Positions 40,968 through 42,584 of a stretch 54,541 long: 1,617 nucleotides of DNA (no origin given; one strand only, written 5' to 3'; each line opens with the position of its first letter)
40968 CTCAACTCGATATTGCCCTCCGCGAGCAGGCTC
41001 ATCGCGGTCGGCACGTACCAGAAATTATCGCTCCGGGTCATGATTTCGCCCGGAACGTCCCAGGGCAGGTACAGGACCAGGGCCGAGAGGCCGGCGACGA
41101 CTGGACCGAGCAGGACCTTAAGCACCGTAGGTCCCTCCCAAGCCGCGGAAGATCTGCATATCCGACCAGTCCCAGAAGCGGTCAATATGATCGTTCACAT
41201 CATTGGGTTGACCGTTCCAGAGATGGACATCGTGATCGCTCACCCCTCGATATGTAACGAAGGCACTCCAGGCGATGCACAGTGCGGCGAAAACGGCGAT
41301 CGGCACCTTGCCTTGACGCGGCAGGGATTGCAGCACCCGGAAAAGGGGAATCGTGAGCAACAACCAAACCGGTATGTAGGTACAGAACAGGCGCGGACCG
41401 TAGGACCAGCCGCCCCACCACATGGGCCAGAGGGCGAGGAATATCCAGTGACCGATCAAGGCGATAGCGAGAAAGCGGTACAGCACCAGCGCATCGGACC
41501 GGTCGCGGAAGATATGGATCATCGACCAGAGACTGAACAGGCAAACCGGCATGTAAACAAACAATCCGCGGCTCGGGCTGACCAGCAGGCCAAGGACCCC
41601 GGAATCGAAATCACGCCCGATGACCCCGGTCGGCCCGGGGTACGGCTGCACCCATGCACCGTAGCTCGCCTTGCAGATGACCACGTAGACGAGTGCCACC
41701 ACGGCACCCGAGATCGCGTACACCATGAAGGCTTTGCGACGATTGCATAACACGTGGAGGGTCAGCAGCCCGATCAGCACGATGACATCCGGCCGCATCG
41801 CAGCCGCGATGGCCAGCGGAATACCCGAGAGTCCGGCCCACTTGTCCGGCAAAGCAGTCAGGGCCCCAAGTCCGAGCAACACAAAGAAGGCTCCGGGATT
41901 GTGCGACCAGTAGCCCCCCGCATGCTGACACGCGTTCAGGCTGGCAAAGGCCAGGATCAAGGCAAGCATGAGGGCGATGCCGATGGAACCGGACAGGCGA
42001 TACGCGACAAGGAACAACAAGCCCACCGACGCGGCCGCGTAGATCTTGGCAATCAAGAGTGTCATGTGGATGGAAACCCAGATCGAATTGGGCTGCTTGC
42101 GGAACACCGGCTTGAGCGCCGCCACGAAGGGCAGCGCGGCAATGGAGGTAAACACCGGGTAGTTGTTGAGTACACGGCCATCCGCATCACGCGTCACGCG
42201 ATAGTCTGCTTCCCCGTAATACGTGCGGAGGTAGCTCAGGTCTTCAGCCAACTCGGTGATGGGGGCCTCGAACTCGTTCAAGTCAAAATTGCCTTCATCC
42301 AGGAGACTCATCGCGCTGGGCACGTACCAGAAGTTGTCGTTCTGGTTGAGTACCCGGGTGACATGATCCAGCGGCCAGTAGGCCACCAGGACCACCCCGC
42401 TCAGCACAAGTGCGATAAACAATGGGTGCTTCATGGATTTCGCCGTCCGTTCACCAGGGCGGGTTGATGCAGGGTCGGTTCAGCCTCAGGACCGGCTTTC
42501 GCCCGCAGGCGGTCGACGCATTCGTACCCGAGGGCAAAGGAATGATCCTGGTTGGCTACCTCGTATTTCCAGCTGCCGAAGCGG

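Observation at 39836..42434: Tandem paralogous polytopic membrane proteins with a conserved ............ C-terminus, translationally coupled to the UGM gene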

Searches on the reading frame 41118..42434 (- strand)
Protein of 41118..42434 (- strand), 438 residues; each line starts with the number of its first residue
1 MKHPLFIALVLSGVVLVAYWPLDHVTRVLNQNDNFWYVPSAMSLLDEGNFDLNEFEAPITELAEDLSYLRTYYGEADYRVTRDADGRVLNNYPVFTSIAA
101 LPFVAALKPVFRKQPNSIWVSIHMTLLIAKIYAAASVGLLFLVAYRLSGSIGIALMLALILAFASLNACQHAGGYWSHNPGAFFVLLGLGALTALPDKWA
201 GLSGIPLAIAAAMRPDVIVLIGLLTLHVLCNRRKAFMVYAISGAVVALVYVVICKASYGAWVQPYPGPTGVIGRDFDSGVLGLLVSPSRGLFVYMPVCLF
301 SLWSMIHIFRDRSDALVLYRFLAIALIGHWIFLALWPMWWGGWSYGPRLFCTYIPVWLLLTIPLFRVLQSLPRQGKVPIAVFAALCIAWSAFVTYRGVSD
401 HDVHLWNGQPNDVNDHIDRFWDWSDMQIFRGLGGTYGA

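Call 10: search_protein_families(library=pfam, proteins=[window:41118-42434:-], max_evalue=1)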
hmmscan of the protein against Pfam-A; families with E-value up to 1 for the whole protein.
window:41118-42434:- (438 aa): 0 families

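Call 11: search_protein_families(library=ncbifam, proteins=[window:41118-42434:-], max_evalue=1)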
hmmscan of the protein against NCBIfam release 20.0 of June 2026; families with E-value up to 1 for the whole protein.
window:41118-42434:- (438 aa): 1 family
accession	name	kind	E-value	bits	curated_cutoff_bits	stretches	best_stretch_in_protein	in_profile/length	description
NF047440.1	LA3751_2_3_fam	subfamily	1.8e-09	37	200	1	119-398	95-386/460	LA_3751/LA_3752 family putative glycosyltransferase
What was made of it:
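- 41118..42434 (-): Gene A: 438-aa GT-C-fold membrane glycosyltransferase (A-type paralogue). Invariant residues are D33, S286-P287-x-R289-G290, G342/G346/R348 and W421/D425. No Pfam hit, weak NF047440 match (calls 10, 11).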

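Call 13: search_solved_structures(query=window:41118-42434:-, max_evalue=10)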
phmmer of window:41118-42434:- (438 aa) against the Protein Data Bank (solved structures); distinct sequences matched with E-value up to 10: 0.

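Call 14: find_homologous_proteins(query=window:41118-42434:-, max_evalue=0.001)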
Query window:41118-42434:- (438 aa): 118 proteins with E <= 0.001 among 8000 candidates.
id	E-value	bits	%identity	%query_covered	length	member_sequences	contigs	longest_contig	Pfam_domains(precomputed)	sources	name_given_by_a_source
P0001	1.1e-294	995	99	100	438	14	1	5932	-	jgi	jgi:hypothetical protein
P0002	5.4e-232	789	78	99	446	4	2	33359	-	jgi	jgi:hypothetical protein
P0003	8.7e-159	547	56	99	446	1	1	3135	-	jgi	jgi:hypothetical protein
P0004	3.1e-151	523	53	100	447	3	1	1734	-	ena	-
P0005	2.7e-140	486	51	100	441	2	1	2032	-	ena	-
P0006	1.1e-100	356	43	95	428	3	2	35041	-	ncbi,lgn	ncbi:MAG: hypothetical protein ACI9QL_001305 [Candidatus Omnitrophota bacterium]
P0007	1.2e-99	352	42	97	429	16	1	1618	-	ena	-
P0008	1.1e-96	343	40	98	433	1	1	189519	-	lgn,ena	-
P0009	4.9e-95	337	41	97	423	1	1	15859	-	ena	-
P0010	5.7e-87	311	39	98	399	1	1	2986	-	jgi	jgi:hypothetical protein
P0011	2.2e-86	309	55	62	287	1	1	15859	-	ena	-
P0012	1.5e-64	237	43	68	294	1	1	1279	-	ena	-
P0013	8.7e-64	234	41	69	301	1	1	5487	-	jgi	jgi:hypothetical protein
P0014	3.7e-63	232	37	97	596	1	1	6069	-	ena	-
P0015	9.9e-62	227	35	98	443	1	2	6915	-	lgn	-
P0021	6.5e-39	152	30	98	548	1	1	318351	-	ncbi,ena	-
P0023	2.9e-38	150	31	93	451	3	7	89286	-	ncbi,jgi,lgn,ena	-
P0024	2.2e-34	137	31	92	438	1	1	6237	-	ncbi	-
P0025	8.0e-33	132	31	92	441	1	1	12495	PF03901.24,PF13231.13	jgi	-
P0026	6.9e-32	129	29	93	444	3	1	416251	PF13231.13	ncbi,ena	-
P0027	8.0e-32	129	28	93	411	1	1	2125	PF13231.13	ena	-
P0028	1.7e-31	128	30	92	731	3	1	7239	PF13231.13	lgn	-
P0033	2.8e-30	124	30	93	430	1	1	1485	-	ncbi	-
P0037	5.7e-30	123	27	92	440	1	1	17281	PF13231.13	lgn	-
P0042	4.0e-28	117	29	92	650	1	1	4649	PF13231.13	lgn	-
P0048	4.7e-24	103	27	92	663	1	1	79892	PF13231.13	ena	-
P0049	4.9e-24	103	32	77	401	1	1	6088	PF13231.13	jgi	jgi:hypothetical protein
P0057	7.3e-22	96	33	54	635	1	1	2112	PF13231.13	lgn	-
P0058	1.1e-21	95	34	47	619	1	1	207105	-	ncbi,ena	-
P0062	3.9e-21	94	34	43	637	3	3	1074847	-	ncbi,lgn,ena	-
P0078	9.1e-18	83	26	86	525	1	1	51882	-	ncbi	-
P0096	9.6e-13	66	34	38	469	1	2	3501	-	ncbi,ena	-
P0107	5.4e-7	47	31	30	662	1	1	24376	PF13231.13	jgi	jgi:hypothetical protein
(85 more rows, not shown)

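Call 17: search_solved_structures(query=A1, max_evalue=10, show_alignments=2)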
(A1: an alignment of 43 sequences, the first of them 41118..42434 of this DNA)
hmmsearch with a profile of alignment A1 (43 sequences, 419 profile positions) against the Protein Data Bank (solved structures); distinct sequences matched with E-value up to 10: 0.
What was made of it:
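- Closest known: ALG12/ALG9/ALG3 and PimE. Different: There is no detectable sequence similarity: identity in the structural alignments is 9-16%, and the profile search of PDB sequences is empty (call 17).
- A family profile finds no solved structure by sequence (calls 13, 17).
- Tried and rejected: A alone and the 43-sequence profile both found nothing (calls 13, 17).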

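Call 19: search_protein_families(library=pfam, alignment_id=A1, max_evalue=0.01)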
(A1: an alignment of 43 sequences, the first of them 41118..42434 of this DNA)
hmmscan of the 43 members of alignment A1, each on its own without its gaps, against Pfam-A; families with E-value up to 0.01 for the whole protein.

A. member 1, window:41118-42434:- (438 aa): 0 families

B. families by the number of members that match (of 43 scanned): 4 families
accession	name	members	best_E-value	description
PF13231.12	PMT_2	8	9.1e-08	Dolichyl-phosphate-mannose-protein mannosyltransferase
PF03901.23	Glyco_transf_22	1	3.8e-06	Alg9-like mannosyltransferase family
PF02366.24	PMT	1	7.8e-05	Dolichyl-phosphate-mannose-protein mannosyltransferase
PF19992.4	DUF6427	1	0.0098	Family of unknown function (DUF6427)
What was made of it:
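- On PMT_2 / ArnT-like (Pfam PF13231; GT83/GT39): 8 of 43 relatives do hit (call 19).
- On Oligosaccharyltransferases (STT3/PglB/AglB, GT66): No sequence match to any PDB chain (calls 13, 17) and no STT3 Pfam hit (calls 10, 19).
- Closest known: ArnT / PMT_2-type GT-C enzymes. Same: Some family members hit PF13231 directly (call 19).
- One hits Glyco_transf_22 and one hits PMT (call 19). None of the 43 members hits any Wzy, EpsG, O-antigen-ligase or STT3 Pfam model (call 19).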

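Call 20: find_encoding_contigs(protein=P0002, flank=10000, max_places=3)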
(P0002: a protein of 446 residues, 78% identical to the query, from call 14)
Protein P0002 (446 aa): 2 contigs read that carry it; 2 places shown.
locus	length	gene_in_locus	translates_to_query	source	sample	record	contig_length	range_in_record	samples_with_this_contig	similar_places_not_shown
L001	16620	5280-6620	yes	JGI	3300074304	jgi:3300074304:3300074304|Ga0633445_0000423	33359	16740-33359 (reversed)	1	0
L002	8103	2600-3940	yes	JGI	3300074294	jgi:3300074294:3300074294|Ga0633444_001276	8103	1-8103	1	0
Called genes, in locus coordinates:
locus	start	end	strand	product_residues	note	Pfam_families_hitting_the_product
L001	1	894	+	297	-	?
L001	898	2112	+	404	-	PF20706:GT4-conflict (faint), PF00534:Glycos_transf_1, PF13692:Glyco_trans_1_4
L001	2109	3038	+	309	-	PF01073:3Beta_HSD, PF01370:Epimerase, PF02719:Polysacc_synt_2 (weak), PF04321:RmlD_sub_bind, PF16363:GDP_Man_Dehyd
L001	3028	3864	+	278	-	PF05050:Methyltransf_21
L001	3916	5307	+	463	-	PF01593:Amino_oxidase, PF13450:NAD_binding_8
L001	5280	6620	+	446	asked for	-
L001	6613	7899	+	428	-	-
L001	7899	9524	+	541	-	PF02366:PMT, PF13231:PMT_2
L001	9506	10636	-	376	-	PF01041:DegT_DnrJ_EryC1, PF00155:Aminotran_1_2 (weak), PF01212:Beta_elim_lyase (weak)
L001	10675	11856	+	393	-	PF00501:AMP-binding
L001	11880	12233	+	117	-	PF00903:Glyoxalase, PF12681:Glyoxalase_2 (weak)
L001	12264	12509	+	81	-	-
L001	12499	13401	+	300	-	-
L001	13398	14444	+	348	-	PF04443:LuxE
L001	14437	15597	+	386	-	PF05893:LuxC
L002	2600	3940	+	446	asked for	-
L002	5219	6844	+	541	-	PF02366:PMT, PF13231:PMT_2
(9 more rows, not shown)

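Call 21: find_encoding_contigs(protein=P0006, flank=10000, max_places=3)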
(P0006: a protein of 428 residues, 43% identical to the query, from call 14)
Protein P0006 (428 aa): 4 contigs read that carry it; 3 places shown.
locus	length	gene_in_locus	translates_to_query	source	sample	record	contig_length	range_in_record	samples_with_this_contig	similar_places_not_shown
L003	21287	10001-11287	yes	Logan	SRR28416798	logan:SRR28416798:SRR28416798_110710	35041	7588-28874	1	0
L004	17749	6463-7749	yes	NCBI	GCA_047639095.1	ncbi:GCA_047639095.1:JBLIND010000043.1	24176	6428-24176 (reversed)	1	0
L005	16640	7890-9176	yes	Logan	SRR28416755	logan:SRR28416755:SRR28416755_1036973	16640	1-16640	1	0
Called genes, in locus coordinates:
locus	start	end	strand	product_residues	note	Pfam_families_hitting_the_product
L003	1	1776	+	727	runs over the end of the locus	-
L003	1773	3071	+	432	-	PF13579:Glyco_trans_4_4 (weak), PF13439:Glyco_transf_4, PF00534:Glycos_transf_1, PF13692:Glyco_trans_1_4, PF13524:Glyco_trans_1_2 (weak), PF20706:GT4-conflict (weak)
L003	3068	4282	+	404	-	PF13579:Glyco_trans_4_4 (faint), PF20706:GT4-conflict, PF00534:Glycos_transf_1, PF13692:Glyco_trans_1_4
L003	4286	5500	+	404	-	PF20706:GT4-conflict (faint), PF00534:Glycos_transf_1, PF13692:Glyco_trans_1_4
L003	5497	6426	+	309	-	PF01073:3Beta_HSD, PF01370:Epimerase, PF02719:Polysacc_synt_2 (weak), PF04321:RmlD_sub_bind, PF16363:GDP_Man_Dehyd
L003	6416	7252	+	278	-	PF05050:Methyltransf_21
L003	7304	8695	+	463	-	PF01593:Amino_oxidase, PF13450:NAD_binding_8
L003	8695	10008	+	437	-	-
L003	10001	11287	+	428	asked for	-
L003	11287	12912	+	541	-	PF02366:PMT, PF13231:PMT_2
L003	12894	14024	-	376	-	PF01041:DegT_DnrJ_EryC1, PF00155:Aminotran_1_2 (weak), PF01212:Beta_elim_lyase (weak)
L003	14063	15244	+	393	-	PF00501:AMP-binding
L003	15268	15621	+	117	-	PF00903:Glyoxalase, PF12681:Glyoxalase_2 (weak)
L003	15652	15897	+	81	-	-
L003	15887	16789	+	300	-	-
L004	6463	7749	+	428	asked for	-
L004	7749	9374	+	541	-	PF02366:PMT, PF13231:PMT_2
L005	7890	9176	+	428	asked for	-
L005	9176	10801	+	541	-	PF02366:PMT, PF13231:PMT_2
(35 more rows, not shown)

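Call 22: find_encoding_contigs(protein=P0008, flank=10000, max_places=3)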
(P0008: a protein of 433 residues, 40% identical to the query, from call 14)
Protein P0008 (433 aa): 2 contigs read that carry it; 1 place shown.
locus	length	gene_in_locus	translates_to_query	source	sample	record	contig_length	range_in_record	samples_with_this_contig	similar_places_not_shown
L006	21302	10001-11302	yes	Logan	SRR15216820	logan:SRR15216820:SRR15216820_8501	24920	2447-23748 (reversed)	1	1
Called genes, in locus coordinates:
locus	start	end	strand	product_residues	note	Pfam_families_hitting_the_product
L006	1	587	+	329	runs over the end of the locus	PF00106:adh_short, PF01073:3Beta_HSD, PF01370:Epimerase, PF02719:Polysacc_synt_2, PF04321:RmlD_sub_bind, PF07993:NAD_binding_4, PF16363:GDP_Man_Dehyd, PF13460:NAD_binding_10, +1 more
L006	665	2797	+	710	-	-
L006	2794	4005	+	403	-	-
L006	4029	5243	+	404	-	PF13439:Glyco_transf_4 (weak), PF20706:GT4-conflict, PF00534:Glycos_transf_1, PF13692:Glyco_trans_1_4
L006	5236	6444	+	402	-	PF13439:Glyco_transf_4 (faint), PF20706:GT4-conflict, PF00534:Glycos_transf_1, PF13692:Glyco_trans_1_4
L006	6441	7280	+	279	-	PF05050:Methyltransf_21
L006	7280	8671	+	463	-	PF01593:Amino_oxidase, PF13450:NAD_binding_8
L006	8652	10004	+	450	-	-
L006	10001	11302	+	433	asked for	-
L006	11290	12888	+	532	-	PF13231:PMT_2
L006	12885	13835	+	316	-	PF00535:Glycos_transf_2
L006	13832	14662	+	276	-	PF13489:Methyltransf_23, PF08241:Methyltransf_11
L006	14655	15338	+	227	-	PF08889:WbqC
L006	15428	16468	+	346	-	PF13469:Sulfotransfer_3 (faint), PF00685:Sulfotransfer_1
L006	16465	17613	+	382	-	PF01041:DegT_DnrJ_EryC1, PF00155:Aminotran_1_2 (weak), PF01212:Beta_elim_lyase (faint)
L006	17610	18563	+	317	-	PF00535:Glycos_transf_2, PF10111:Glyco_tranf_2_2 (faint)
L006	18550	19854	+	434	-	PF13472:Lipase_GDSL_2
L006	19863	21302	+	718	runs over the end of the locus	-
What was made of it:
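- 42431..43876 (-): Eukaryote-type UDP-galactopyranose mutase. The likely true start is M19, giving 463 aa (42431-43822). Its stop overlaps the A start (ATGA). Orthologues are 463 aa (calls 20-22).
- The five-gene core is retained while the flanking genes differ (call 22 against call 21).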

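Call 24: find_encoding_contigs(protein=P0023, flank=8000, max_places=3)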
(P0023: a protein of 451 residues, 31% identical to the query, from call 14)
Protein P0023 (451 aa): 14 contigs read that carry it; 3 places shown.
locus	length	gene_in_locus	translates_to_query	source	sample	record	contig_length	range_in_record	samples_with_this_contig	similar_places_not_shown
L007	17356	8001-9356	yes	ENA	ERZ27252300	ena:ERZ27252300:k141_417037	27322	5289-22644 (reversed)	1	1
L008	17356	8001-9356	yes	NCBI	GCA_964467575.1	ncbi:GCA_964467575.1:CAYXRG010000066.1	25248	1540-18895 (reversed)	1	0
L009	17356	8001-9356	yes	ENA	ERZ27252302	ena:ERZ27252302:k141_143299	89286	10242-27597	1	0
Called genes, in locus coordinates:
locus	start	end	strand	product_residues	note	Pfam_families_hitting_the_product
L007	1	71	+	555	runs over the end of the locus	PF02366:PMT (weak), PF13231:PMT_2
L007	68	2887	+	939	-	PF09586:YfhO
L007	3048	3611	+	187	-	-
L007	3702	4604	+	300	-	PF04079:SMC_ScpB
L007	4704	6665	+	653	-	-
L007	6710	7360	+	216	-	-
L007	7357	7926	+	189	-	-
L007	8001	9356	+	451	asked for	-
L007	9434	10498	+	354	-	PF13421:Band_7_1, PF01145:Band_7, PF12728:HTH_17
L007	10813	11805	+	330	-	PF00574:CLP_protease (faint), PF25145:NfeD1b_N (faint), PF01343:Peptidase_S49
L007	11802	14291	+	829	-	-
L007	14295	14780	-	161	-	PF09990:DUF2231, PF01292:Ni_hydr_CYTB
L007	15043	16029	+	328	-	PF00174:Oxidored_molyb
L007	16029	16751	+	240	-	PF01794:Ferric_reduct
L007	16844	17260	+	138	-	PF03625:DUF302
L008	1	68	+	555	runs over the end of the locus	PF02366:PMT (weak), PF13231:PMT_2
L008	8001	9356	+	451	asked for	-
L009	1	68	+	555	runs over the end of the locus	PF02366:PMT (weak), PF13231:PMT_2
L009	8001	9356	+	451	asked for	-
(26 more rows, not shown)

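Call 25: find_encoding_contigs(protein=P0021, flank=8000, max_places=2)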
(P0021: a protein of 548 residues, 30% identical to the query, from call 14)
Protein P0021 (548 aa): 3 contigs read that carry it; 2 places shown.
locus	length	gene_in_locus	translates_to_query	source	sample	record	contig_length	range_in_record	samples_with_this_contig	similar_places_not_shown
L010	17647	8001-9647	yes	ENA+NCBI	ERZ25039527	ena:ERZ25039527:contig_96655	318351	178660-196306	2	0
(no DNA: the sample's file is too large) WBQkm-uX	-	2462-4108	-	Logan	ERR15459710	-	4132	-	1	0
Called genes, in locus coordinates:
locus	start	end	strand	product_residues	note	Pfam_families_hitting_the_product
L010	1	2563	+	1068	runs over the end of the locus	PF17389:Bac_rhamnosid6H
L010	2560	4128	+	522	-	-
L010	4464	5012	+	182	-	PF00908:dTDP_sugar_isom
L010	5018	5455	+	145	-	PF01073:3Beta_HSD, PF01370:Epimerase, PF02719:Polysacc_synt_2, PF04321:RmlD_sub_bind, PF16363:GDP_Man_Dehyd, PF07993:NAD_binding_4 (weak)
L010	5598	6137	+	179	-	PF01370:Epimerase, PF16363:GDP_Man_Dehyd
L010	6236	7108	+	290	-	PF00483:NTP_transferase, PF12804:NTP_transf_3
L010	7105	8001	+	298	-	PF01370:Epimerase, PF04321:RmlD_sub_bind, PF16363:GDP_Man_Dehyd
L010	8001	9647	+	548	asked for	-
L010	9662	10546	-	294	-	PF13489:Methyltransf_23, PF08241:Methyltransf_11, PF08242:Methyltransf_12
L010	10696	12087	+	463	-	PF00534:Glycos_transf_1, PF13692:Glyco_trans_1_4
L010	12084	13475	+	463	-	PF00535:Glycos_transf_2, PF10111:Glyco_tranf_2_2 (faint), PF13641:Glyco_tranf_2_3, PF13704:Glyco_tranf_2_4 (weak), PF13632:Glyco_trans_2_3 (weak), PF13641:Glyco_tranf_2_3 (weak)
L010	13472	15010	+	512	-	PF00534:Glycos_transf_1, PF13692:Glyco_trans_1_4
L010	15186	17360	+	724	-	-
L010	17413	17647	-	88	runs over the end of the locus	PF00550:PP-binding (weak)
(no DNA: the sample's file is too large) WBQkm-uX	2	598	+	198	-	?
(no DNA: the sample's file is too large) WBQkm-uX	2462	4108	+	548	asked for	-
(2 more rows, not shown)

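Call 26: predict_structure(alignment_id=A1)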
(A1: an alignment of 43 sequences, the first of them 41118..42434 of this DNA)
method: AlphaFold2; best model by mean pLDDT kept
length: 438 residues; sequences in the alignment: 43
mean_pLDDT: 93.2   pTM: 0.93
mean pLDDT of the five models: 93.2, 92.4, 91.8, 91.6, 91.5
residues with pLDDT >= 90: 375; 70-90: 44; 50-70: 16; < 50: 3
segments of 3 or more residues with pLDDT < 50: none
pLDDT, mean of each block of 10 residues (from residue 1): 89 97 67 90 98 95 90 84 93 96 98 93 94 98 98 98 95 92 98 95 98 95 98 97 98 95 74 88 96 98 97 96 98 92 92 98 96 96 98 93 91 93 94 68
secondary structure, 60 per line:
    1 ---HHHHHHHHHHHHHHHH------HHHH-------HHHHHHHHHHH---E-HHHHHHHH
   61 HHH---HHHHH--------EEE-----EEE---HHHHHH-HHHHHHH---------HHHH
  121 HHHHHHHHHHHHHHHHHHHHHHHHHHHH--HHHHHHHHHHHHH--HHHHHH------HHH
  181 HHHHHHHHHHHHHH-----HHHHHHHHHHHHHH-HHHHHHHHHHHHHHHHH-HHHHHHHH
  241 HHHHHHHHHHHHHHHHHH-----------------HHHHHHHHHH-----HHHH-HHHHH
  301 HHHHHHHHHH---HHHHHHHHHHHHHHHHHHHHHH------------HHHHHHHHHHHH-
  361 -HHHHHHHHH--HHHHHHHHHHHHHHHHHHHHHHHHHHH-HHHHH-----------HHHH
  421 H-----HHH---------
elements in order: H4-19 H26-29 H37-47 H53-63 H67-71 E80-82 E88-90 H94-99 H101-107 H117-148 H151-163 H166-171 H178-194 H200-213 H215-231 H233-258 H276-285 H291-294 H296-310 H314-335 H348-359 H362-370 H373-399 H401-405 H417-421
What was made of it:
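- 41118..42434 (-): AF2 model pLDDT 93.2, pTM 0.93 (call 26).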
